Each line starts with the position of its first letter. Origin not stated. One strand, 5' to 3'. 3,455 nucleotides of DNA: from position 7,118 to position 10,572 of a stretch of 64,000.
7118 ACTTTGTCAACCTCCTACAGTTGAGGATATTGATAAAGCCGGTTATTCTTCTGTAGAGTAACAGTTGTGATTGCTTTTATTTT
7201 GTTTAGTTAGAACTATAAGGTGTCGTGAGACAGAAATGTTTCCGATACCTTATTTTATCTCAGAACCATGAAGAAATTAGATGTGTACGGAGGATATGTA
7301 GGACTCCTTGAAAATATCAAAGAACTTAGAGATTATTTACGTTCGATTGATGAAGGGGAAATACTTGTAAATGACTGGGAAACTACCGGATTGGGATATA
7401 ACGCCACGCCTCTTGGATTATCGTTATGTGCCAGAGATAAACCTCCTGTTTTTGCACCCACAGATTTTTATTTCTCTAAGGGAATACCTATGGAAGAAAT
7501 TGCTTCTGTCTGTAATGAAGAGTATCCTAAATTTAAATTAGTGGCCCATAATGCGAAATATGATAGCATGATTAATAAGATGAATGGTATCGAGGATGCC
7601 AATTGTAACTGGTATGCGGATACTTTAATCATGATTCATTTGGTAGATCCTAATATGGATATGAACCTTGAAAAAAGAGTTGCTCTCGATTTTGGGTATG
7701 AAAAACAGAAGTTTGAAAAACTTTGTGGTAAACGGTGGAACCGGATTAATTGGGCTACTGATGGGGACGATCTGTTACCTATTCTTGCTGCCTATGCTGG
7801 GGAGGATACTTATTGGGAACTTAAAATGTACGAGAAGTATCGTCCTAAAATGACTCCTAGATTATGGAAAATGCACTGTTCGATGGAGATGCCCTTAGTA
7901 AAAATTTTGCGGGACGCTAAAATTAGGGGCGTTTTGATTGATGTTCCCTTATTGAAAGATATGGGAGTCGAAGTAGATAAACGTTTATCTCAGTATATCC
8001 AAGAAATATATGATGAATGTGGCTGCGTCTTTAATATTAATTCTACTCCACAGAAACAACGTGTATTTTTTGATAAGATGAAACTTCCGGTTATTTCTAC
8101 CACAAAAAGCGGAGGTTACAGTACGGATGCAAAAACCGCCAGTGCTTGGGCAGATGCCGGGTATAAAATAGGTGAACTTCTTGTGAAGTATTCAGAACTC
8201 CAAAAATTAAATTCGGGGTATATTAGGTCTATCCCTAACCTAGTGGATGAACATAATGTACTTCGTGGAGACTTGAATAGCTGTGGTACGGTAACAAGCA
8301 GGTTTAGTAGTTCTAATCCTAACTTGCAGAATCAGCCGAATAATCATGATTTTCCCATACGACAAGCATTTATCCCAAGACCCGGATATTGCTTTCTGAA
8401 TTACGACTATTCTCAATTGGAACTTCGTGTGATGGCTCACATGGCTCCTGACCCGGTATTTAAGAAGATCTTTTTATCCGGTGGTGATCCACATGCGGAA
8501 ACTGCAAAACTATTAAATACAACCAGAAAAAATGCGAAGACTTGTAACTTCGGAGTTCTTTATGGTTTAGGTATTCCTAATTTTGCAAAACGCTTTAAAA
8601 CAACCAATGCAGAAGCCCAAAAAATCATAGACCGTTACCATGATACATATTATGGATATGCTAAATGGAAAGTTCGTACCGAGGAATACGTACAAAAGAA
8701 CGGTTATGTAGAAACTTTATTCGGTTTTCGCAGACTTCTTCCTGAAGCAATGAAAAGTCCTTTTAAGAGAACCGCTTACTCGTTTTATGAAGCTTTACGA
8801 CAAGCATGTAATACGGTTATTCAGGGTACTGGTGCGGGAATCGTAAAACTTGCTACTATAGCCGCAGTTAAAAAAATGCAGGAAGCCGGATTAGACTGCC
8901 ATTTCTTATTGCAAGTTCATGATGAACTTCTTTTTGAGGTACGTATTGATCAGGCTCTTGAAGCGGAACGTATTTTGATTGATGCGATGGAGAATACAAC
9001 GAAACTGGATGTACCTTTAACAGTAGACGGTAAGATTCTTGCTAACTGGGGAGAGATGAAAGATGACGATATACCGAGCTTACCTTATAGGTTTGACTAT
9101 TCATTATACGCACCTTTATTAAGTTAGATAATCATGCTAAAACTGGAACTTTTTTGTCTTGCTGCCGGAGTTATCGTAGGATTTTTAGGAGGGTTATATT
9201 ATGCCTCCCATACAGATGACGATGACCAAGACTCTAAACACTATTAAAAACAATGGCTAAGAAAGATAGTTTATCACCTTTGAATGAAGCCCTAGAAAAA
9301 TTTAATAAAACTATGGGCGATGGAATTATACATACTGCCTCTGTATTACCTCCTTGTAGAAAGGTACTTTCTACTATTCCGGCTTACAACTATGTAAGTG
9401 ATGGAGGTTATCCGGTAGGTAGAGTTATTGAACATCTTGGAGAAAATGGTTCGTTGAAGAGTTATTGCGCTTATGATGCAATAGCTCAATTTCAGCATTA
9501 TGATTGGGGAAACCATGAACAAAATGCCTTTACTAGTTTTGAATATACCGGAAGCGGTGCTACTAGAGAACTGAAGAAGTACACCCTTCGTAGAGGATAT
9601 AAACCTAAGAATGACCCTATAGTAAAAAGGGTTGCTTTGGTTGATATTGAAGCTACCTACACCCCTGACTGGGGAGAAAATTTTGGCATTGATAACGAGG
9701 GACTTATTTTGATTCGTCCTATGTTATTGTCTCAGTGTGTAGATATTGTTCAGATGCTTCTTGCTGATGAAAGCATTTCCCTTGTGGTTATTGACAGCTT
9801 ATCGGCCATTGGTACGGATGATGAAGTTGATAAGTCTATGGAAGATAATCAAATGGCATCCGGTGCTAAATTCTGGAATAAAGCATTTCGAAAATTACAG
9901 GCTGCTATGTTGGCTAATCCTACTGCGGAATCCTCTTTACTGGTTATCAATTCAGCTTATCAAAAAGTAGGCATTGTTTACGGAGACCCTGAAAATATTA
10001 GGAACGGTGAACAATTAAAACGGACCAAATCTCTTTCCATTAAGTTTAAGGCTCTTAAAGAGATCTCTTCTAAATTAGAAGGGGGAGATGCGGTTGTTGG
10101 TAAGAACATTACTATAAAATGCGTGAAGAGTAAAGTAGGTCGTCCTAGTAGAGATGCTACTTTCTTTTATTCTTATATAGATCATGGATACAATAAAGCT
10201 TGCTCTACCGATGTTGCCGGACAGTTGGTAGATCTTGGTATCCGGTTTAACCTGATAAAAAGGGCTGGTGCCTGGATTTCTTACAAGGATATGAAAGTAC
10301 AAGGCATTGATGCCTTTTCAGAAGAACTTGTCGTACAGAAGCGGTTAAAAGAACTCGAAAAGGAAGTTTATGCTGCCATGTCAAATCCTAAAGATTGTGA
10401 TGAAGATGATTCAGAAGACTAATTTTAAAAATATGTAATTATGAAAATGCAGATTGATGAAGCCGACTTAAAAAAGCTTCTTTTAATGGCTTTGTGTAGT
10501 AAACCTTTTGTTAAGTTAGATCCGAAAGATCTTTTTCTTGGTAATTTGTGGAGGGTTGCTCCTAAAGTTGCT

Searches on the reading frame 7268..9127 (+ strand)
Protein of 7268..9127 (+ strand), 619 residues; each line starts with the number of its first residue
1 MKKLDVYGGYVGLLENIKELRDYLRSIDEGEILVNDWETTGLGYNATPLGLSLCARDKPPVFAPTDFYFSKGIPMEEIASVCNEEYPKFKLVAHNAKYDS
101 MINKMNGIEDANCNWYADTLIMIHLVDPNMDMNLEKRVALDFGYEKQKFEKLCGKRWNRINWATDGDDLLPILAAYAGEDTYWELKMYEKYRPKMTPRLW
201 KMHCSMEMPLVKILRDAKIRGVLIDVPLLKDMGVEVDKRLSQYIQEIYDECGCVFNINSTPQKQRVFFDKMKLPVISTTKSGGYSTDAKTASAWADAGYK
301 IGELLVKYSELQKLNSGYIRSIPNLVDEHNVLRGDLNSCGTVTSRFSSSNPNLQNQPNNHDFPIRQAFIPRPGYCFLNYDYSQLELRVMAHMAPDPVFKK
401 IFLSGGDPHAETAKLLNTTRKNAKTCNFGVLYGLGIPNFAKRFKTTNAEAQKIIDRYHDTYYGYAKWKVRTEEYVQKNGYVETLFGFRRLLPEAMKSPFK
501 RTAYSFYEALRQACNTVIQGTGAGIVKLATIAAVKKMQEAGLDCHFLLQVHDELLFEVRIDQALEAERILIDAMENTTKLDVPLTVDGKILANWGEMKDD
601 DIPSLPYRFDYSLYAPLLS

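Call 59: search_protein_families(library=pfam, proteins=[window:7268-9127:+], max_evalue=0.001)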
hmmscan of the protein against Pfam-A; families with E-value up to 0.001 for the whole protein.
window:7268-9127:+ (619 aa): 1 family
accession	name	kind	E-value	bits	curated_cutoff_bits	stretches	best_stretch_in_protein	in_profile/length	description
PF00476.26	DNA_pol_A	-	8e-97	325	34.3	1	229-596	4-381/381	DNA polymerase family A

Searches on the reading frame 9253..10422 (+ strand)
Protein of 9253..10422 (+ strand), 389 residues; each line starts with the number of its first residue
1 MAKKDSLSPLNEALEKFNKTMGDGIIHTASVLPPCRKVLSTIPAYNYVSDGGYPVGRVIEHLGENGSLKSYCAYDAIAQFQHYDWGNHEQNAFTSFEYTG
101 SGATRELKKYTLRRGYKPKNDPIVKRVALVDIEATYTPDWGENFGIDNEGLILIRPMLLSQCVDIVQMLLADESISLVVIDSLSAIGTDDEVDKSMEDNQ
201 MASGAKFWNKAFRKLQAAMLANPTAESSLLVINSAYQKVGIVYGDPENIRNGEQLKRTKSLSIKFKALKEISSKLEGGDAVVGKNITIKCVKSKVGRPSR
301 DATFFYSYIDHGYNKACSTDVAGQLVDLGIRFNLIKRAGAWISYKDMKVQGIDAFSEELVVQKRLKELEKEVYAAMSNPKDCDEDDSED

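Call 59: search_protein_families(library=pfam, proteins=[window:9253-10422:+], max_evalue=0.001)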
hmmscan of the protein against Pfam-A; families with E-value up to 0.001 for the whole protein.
window:9253-10422:+ (389 aa): 2 families
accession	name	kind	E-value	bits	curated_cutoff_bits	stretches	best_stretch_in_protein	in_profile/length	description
PF00154.27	RecA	-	1.6e-33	116.8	27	1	126-305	82-254/262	recA bacterial DNA recombination protein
PF21096.2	RecA_C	-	3.1e-06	27.6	27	1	323-375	1-55/57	RecA C-terminal domain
